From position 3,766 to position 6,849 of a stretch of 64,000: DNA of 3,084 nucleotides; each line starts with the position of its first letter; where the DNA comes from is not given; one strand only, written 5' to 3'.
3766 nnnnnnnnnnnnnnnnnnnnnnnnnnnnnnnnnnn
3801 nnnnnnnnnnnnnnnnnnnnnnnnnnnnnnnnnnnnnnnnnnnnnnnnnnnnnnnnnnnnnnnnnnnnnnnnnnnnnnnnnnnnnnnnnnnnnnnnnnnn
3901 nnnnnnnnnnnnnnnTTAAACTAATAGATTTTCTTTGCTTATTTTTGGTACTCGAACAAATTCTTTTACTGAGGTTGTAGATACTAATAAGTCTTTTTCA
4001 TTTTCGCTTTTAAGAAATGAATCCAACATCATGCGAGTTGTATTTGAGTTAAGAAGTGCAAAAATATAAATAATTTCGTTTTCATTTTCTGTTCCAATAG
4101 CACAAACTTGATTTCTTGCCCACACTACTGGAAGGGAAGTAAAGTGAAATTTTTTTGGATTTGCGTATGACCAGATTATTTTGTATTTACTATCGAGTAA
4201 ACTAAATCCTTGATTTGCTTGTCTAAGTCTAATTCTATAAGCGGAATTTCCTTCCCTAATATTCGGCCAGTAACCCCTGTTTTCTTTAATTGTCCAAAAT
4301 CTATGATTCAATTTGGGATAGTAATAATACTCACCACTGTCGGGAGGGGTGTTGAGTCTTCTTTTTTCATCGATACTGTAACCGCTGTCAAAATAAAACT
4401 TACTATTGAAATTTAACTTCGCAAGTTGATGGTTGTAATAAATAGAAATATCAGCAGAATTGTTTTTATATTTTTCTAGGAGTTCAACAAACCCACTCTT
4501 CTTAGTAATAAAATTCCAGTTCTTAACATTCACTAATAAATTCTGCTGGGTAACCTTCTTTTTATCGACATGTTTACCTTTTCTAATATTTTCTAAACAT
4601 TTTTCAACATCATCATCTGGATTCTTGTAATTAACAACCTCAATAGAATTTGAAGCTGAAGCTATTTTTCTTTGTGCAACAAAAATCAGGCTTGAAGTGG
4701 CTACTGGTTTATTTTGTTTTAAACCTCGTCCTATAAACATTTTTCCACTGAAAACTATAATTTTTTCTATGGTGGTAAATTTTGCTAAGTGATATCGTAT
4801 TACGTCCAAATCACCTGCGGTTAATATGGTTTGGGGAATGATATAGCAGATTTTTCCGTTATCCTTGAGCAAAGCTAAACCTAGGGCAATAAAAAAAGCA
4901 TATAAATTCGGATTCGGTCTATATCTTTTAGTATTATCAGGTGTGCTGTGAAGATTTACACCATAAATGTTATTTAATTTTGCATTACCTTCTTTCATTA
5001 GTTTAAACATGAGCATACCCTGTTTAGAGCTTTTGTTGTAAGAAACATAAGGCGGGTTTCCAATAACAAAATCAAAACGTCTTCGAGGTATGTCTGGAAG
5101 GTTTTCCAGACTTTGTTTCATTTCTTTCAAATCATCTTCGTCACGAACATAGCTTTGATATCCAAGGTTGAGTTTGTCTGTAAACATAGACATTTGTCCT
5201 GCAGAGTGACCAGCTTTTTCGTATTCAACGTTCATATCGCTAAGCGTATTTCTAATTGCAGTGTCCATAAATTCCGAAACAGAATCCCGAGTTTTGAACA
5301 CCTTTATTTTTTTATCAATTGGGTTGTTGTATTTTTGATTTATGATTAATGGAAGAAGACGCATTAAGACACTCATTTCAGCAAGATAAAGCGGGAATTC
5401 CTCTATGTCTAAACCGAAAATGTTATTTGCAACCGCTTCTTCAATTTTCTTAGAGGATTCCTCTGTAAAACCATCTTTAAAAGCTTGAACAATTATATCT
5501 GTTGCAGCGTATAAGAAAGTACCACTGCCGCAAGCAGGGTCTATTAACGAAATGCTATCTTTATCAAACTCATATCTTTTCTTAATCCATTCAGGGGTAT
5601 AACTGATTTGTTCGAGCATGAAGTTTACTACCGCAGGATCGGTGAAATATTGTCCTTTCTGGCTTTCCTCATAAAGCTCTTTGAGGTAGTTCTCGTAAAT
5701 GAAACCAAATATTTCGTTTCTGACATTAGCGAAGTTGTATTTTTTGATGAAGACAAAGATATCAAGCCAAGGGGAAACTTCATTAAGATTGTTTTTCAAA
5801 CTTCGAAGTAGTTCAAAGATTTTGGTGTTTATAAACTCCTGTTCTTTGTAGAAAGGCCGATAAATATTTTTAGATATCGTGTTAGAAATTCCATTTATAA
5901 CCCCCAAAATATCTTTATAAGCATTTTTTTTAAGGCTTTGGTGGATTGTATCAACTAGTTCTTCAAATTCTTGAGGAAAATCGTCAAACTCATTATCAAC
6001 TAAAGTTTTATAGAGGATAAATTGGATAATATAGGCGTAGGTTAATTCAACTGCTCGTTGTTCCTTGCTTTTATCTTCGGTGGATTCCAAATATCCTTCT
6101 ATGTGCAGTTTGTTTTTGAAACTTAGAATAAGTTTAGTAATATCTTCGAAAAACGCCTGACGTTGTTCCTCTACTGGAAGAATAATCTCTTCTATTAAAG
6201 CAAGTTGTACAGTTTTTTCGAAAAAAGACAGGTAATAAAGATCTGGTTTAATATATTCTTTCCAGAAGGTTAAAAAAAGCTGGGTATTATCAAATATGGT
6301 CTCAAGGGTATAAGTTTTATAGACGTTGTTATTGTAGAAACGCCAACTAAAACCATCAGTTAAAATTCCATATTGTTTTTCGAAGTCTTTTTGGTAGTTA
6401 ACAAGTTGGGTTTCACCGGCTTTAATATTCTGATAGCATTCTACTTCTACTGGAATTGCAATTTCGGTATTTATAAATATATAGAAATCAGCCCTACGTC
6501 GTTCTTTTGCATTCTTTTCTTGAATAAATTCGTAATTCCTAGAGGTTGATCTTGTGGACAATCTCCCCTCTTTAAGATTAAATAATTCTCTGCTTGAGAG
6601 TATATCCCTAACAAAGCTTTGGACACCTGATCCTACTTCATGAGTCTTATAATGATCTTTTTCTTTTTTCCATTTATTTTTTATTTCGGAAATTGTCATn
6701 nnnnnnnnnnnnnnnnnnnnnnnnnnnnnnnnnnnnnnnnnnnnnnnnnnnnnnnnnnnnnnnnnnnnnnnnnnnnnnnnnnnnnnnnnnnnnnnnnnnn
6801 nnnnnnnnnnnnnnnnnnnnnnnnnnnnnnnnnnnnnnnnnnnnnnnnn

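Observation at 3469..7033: MmeI-like Type IIG RM enzyme with a non-canonical nuclease motif and two flanking small ORFs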

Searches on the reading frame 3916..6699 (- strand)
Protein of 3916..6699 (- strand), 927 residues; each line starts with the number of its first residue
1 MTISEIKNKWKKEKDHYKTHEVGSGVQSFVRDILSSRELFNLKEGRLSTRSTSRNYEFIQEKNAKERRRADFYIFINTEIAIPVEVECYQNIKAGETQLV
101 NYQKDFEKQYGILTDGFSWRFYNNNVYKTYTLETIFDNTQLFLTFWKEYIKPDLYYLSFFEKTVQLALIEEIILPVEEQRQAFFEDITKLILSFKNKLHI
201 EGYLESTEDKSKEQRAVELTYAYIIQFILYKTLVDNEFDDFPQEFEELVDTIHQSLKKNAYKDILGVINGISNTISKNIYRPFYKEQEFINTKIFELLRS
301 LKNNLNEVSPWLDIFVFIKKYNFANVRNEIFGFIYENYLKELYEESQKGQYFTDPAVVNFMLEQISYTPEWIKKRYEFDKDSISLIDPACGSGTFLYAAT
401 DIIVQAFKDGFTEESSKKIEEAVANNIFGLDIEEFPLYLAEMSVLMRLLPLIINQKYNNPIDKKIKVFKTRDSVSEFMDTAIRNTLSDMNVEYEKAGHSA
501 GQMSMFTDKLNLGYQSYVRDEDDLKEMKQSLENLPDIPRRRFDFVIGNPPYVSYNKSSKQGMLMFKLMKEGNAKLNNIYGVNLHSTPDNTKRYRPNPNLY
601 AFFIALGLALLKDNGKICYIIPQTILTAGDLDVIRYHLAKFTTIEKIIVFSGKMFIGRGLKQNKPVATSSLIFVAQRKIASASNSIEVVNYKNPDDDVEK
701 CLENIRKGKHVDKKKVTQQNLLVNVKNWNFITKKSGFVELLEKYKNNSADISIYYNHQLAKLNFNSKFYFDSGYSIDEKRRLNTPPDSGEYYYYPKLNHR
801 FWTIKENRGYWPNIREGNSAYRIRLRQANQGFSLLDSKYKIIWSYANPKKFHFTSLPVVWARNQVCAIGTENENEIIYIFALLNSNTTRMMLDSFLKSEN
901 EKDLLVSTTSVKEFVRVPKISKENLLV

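Call 3: search_protein_families(library=pfam, proteins=[window:3916-6699:-], max_evalue=0.1)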
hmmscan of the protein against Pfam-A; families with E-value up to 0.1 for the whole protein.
window:3916-6699:- (927 aa): 6 families
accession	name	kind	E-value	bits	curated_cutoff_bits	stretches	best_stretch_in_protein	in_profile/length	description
PF07669.17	Eco57I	-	2.7e-21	76.9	25.3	1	425-654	1-170/171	Eco57I restriction-modification methylase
PF02384.22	N6_Mtase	-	4.1e-18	66.2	20.4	2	328-447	3-100/311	N-6 DNA Methylase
PF20473.4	MmeI_Mtase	-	3.6e-08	33.3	27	1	382-561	20-155/259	MmeI, DNA-methyltransferase domain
PF01170.24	UPF0020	-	0.00059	20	22.3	0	383-433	30-85/197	RMKL-like, methyltransferase domain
PF15650.12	Tox-REase-9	-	0.0028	18.3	27.3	1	58-111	26-78/88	Restriction endonuclease fold toxin 9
PF13588.12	HSDR_N_2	-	0.023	15.2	25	1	65-126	34-98/110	Type I restriction enzyme R protein N terminus (HSDR_N)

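Call 4: search_protein_families(library=padloc, proteins=[window:3916-6699:-], max_evalue=0.1)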
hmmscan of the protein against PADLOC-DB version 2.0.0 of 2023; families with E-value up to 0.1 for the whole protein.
window:3916-6699:- (927 aa): 31 families (the best 25 are shown)
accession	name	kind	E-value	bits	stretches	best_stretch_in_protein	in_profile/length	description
PDLC03021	MTase_I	-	2.5e-19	67.5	2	248-447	57-248/491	Type I methyltransferase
PDLC04134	mad2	-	3.6e-17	60.4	1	59-656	32-431/492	mads_2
PDLC03338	MTase_II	-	6.9e-15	52.8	2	332-467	114-234/604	Type II methyltransferase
PDLC03025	MTase_I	-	8.3e-13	45.9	1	322-475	134-270/569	Type I methyltransferase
PDLC03335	MTase_II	-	1.4e-12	45.1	2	504-704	159-329/607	Type II methyltransferase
PDLC03026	MTase_I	-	2.2e-11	41.6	1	293-446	85-227/487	Type I methyltransferase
PDLC02529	PglX|PglXI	-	4.7e-11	39.1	1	377-554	223-370/1189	PglX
PDLC02525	PglX|PglXI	-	7.1e-11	39.4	1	381-651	283-542/607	PglX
PDLC03631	REase_MTase_IIG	-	2.9e-10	36.7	1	322-442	281-404/1086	Type IIG restriction enzyme-methyltransferase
PDLC03604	REase_MTase_IIG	-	5.3e-10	36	1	288-733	290-698/1011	Type IIG restriction enzyme-methyltransferase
PDLC03293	MTase_II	-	2.3e-09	34.5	1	538-658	93-197/427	Type II methyltransferase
PDLC03348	MTase_II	-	2.3e-09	34.3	2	325-445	197-310/727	Type II methyltransferase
PDLC03267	MTase_II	-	4.9e-09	33.6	1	539-709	104-248/539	Type II methyltransferase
PDLC03315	MTase_II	-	6.3e-08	29.8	2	541-645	133-215/502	Type II methyltransferase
PDLC03629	REase_MTase_IIG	-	9.9e-08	28.2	1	511-623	539-641/1182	Type IIG restriction enzyme-methyltransferase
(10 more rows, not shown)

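Call 7: search_protein_families(library=ncbifam, proteins=[window:3916-6699:-], max_evalue=0.1)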
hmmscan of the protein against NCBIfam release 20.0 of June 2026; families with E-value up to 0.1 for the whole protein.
window:3916-6699:- (927 aa): 5 families
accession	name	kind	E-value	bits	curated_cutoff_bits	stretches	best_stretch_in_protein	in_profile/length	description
NF047738.1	antiphage_MADS2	equivalog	2.5e-13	49.2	720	2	319-446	282-407/654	methylation-associated defense system DNA methyltransferase MAD2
NF033451.1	BREX_2_MTaseX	equivalog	3.6e-09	34.9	400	1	377-555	219-372/1185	BREX-2 system adenine-specific DNA-methyltransferase PglX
NF033455.1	BREX_6_MTaseX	exception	9.2e-07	26.7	900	1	382-440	329-392/1319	BREX-6 system adenine-specific DNA-methyltransferase PglX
NF033454.1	BREX_5_MTaseX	exception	2.5e-05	22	900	1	377-433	296-353/1404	BREX-5 system adenine-specific DNA-methyltransferase PglX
TIGR03534.1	RF_mod_PrmC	equivalog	0.058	12.8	199.1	0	538-558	153-173/253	peptide chain release factor N(5)-glutamine methyltransferase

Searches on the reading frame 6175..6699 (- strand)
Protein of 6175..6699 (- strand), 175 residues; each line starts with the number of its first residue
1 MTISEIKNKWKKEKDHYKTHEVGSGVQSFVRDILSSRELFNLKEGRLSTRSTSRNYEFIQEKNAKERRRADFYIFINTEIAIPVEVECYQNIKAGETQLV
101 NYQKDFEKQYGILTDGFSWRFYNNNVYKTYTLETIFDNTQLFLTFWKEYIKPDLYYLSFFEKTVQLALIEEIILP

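Call 64: predict_structure(alignment_id=A4)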
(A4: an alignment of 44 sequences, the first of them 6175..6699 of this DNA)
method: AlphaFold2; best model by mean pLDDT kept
length: 175 residues; sequences in the alignment: 44
mean_pLDDT: 81.5   pTM: 0.78
mean pLDDT of the five models: 81.5, 81.1, 80.8, 80.1, 80.0
residues with pLDDT >= 90: 84; 70-90: 58; 50-70: 13; < 50: 20
segments of 3 or more residues with pLDDT < 50: 156-175
pLDDT, mean of each block of 10 residues (from residue 1): 93 92 86 94 87 87 67 88 92 87 72 94 85 93 90 56 43 39
secondary structure, 60 per line:
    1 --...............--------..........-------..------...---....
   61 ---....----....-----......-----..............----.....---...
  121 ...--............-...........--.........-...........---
elements in order: H3-17 H26-35 E57-60 H64-67 E72-75 E81-86 H92-105 E110-114 E118-123 E126-131 H132-137 H139-149 H152-160 H162-172
